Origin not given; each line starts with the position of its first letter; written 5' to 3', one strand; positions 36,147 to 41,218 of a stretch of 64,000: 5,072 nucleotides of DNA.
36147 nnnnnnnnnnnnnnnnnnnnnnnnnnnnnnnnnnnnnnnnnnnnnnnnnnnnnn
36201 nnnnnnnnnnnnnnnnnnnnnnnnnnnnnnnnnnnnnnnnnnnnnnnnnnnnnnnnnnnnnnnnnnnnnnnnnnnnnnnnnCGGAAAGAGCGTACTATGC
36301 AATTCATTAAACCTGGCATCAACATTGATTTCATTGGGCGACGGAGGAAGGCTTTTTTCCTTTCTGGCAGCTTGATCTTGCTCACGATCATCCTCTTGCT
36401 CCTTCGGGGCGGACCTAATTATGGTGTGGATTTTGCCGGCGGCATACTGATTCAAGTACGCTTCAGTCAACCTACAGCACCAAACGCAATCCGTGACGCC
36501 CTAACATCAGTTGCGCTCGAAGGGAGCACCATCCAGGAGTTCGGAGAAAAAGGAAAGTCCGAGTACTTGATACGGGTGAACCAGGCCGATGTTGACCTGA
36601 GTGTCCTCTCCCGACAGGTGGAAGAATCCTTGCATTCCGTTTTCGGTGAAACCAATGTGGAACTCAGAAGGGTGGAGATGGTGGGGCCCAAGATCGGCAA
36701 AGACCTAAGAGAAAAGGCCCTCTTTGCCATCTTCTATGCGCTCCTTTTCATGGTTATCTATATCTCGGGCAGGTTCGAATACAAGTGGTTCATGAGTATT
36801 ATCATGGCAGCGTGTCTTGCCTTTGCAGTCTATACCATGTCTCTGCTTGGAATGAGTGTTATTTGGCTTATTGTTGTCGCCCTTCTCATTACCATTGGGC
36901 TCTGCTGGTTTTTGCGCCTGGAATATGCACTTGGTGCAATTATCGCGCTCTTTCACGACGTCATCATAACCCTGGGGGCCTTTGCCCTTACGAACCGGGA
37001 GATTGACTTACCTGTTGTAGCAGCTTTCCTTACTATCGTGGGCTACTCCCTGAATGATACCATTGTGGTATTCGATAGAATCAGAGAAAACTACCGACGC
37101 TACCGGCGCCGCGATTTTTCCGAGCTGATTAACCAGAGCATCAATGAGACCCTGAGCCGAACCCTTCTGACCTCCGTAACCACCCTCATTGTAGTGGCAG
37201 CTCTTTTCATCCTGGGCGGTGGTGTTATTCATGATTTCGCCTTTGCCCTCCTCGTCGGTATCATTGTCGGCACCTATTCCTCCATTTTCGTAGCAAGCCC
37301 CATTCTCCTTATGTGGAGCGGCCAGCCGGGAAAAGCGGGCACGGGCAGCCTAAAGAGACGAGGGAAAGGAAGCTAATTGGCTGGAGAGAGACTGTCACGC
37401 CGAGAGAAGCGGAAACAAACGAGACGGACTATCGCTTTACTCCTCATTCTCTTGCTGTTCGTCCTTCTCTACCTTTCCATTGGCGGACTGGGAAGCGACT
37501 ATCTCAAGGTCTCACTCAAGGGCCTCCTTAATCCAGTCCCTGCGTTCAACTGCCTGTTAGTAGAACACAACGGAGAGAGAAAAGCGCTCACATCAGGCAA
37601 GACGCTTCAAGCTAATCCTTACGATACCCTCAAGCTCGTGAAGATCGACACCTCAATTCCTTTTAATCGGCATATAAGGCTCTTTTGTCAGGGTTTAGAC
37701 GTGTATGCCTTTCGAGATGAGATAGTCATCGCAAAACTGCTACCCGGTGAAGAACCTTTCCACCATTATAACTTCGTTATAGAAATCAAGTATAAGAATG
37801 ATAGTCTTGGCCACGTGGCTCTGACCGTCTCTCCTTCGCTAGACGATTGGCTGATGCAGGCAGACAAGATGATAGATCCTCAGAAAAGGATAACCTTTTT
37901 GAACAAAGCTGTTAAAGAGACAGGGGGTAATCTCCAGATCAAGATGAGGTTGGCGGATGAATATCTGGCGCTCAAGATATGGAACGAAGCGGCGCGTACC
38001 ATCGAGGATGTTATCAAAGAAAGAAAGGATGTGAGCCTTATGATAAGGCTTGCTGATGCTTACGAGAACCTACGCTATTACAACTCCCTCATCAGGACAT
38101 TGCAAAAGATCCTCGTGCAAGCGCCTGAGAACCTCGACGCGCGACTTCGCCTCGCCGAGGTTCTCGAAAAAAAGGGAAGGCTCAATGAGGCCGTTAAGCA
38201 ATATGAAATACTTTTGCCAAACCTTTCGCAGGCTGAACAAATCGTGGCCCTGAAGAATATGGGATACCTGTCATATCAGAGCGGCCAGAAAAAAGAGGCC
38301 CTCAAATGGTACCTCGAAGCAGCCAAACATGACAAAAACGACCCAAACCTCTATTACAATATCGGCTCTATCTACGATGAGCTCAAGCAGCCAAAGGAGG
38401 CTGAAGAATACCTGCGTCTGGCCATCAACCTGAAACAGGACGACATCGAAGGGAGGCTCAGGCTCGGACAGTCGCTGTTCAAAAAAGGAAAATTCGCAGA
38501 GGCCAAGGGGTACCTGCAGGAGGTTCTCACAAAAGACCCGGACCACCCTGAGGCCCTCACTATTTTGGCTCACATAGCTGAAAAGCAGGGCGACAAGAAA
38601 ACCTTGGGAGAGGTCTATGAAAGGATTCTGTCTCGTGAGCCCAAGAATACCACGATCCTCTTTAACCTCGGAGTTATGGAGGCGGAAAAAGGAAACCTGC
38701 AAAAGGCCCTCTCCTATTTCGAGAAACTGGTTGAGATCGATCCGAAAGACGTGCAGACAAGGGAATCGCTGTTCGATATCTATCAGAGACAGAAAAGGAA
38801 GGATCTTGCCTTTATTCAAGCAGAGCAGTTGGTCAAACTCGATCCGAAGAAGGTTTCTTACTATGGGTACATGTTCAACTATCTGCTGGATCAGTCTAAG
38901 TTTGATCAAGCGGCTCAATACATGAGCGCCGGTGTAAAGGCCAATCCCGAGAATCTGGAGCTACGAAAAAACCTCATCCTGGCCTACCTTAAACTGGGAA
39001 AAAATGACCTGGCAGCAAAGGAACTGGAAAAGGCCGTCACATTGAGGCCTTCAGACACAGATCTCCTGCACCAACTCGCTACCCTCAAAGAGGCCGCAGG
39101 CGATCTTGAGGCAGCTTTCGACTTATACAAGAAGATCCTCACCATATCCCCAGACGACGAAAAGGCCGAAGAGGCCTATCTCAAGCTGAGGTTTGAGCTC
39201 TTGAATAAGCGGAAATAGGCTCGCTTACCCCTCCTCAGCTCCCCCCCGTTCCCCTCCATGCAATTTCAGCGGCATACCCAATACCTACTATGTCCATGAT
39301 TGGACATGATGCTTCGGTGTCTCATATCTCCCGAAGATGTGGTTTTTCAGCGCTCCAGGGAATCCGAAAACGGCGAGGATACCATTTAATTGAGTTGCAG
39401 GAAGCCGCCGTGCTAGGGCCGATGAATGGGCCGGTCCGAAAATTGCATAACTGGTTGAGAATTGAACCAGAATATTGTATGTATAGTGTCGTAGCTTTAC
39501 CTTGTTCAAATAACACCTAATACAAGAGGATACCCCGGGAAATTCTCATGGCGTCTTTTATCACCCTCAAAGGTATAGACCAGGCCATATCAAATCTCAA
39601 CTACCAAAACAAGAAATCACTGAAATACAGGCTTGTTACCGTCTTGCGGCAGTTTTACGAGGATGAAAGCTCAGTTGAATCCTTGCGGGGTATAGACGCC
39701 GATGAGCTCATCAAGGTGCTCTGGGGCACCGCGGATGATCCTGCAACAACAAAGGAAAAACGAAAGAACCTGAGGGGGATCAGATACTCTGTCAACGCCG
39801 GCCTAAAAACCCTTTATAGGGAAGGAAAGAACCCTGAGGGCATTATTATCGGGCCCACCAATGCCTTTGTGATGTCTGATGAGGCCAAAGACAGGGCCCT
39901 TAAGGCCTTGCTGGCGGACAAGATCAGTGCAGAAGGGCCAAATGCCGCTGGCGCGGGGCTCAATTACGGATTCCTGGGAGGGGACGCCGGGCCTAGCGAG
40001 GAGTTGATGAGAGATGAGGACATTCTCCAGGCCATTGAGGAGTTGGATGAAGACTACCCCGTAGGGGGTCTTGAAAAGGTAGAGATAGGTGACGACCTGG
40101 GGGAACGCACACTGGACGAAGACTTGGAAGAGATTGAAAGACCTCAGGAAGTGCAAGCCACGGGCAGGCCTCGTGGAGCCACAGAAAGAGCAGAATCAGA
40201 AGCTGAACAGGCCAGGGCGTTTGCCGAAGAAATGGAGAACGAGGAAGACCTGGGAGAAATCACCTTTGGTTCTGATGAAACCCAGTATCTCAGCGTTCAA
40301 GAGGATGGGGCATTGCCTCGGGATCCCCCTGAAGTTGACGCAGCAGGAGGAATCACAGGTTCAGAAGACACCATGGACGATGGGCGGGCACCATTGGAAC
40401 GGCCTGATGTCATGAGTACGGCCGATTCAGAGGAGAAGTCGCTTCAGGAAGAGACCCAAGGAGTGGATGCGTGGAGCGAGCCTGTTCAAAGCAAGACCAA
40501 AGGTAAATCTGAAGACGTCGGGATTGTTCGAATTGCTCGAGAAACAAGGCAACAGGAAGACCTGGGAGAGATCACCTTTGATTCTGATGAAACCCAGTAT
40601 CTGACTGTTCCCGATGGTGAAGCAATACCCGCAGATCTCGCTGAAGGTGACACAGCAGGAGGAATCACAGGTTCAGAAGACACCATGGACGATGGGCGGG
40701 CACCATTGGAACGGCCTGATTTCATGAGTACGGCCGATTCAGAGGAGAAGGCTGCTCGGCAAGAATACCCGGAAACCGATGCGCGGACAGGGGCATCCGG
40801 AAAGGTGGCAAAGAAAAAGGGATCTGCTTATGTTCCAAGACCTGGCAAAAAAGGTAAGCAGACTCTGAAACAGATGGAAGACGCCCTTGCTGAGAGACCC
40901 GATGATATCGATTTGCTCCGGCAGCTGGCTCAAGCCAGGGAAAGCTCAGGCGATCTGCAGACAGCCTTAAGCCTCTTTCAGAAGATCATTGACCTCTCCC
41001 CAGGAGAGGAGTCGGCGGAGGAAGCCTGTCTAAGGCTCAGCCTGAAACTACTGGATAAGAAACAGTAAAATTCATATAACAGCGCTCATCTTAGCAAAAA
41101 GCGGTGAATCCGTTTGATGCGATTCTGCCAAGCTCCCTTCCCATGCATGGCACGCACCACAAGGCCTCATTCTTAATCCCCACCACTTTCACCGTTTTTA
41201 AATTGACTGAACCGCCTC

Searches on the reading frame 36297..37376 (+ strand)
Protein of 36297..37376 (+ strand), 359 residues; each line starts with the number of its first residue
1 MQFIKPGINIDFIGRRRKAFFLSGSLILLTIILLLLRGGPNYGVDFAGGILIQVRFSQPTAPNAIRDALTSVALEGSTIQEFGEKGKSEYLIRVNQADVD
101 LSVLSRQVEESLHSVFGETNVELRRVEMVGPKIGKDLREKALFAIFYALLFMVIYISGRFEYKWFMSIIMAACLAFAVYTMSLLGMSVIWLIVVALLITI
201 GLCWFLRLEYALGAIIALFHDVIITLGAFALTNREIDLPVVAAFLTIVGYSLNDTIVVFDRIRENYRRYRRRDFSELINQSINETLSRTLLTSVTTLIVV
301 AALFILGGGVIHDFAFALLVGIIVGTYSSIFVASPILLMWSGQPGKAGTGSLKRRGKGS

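Call 68: search_protein_families(library=pfam, proteins=[window:36297-37376:+], max_evalue=0.00001)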
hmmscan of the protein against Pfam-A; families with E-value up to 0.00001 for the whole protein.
window:36297-37376:+ (359 aa): 2 families
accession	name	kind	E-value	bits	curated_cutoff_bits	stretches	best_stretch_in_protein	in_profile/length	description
PF02355.23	SecD_SecF_C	-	2.2e-70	236.4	20.5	2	207-341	53-187/189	Protein export membrane protein SecD/SecF, C-terminal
PF07549.19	Sec_GG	-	1.9e-07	30.8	20.3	1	39-59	7-27/28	SecD/SecF GG Motif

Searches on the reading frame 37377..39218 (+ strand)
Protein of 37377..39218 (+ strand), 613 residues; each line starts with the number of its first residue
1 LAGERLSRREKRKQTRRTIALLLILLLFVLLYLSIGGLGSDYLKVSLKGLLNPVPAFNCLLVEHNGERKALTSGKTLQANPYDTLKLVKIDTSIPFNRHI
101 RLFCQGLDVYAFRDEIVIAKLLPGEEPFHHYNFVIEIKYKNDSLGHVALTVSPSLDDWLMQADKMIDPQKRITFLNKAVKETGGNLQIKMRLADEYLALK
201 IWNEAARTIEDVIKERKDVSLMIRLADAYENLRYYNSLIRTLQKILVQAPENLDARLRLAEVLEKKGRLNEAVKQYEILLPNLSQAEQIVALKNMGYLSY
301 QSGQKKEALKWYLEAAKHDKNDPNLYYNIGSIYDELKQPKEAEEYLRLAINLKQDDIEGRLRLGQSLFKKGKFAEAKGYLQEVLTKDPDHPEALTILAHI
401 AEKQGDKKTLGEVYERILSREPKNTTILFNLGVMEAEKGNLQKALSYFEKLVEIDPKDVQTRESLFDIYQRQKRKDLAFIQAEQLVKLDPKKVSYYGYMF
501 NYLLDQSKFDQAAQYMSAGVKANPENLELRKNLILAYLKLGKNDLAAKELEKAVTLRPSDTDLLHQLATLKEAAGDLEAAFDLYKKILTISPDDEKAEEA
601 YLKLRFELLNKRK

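Call 68: search_protein_families(library=pfam, proteins=[window:37377-39218:+], max_evalue=0.00001)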
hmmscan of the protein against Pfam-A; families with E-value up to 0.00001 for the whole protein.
window:37377-39218:+ (613 aa): 25 families
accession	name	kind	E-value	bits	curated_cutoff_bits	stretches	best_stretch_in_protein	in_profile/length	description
PF13432.12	TPR_16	-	5.6e-40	135.8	32.7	3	500-560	4-64/65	Tetratricopeptide repeat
PF14559.12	TPR_19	-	5.3e-37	126.4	25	1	503-567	1-64/68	Tetratricopeptide repeat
PF13428.12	TPR_14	-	5.6e-37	122.8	23.5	0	358-399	2-43/44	Tetratricopeptide repeat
PF07719.23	TPR_2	-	1.5e-35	118.7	27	0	427-458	3-34/34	Tetratricopeptide repeat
PF13181.12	TPR_8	-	1.8e-33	112.3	25.7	1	325-355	3-33/34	Tetratricopeptide repeat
PF13431.12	TPR_17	-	6.1e-31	104.5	24.4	0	312-344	2-34/34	Tetratricopeptide repeat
PF00515.34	TPR_1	-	4e-30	102.8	27.8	0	324-355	2-33/34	Tetratricopeptide repeat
PF13424.12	TPR_12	-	1e-22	80.5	30.1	0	532-591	8-75/77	Tetratricopeptide repeat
PF13414.12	TPR_11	-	6.1e-21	74.3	26.8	1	296-333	1-38/42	TPR repeat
PF13176.12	TPR_7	-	5.6e-20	70.1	27.9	0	393-422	1-32/36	Tetratricopeptide repeat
PF23914.1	TPR_CcmH_CycH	-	1.2e-18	67.9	42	0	318-415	45-145/158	Cytochrome c-type biogenesis protein H TPR domain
PF13371.12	TPR_9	-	1.4e-16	60.7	35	0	399-461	3-65/73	Tetratricopeptide repeat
PF13174.12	TPR_6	-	4.1e-16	58.9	26.3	0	360-390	3-33/33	Tetratricopeptide repeat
PF14561.12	TPR_20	-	1.9e-13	50.9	25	0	239-275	8-44/90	Tetratricopeptide repeat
PF12895.13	ANAPC3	-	1.1e-12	48.5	27.2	0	341-405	7-70/82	Anaphase-promoting complex, cyclosome, subunit 3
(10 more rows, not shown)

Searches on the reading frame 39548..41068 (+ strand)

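Call 17: search_protein_families(library=pfam, proteins=[window:39548-41068:+], max_evalue=0.001)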
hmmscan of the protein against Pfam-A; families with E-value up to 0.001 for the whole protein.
window:39548-41068:+ (506 aa): 2 families
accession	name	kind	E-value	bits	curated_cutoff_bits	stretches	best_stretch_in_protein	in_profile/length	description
PF13371.12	TPR_9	-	0.00018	21.9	35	1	443-493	18-68/73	Tetratricopeptide repeat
PF14559.12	TPR_19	-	0.00037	21.2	25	0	438-485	9-56/68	Tetratricopeptide repeat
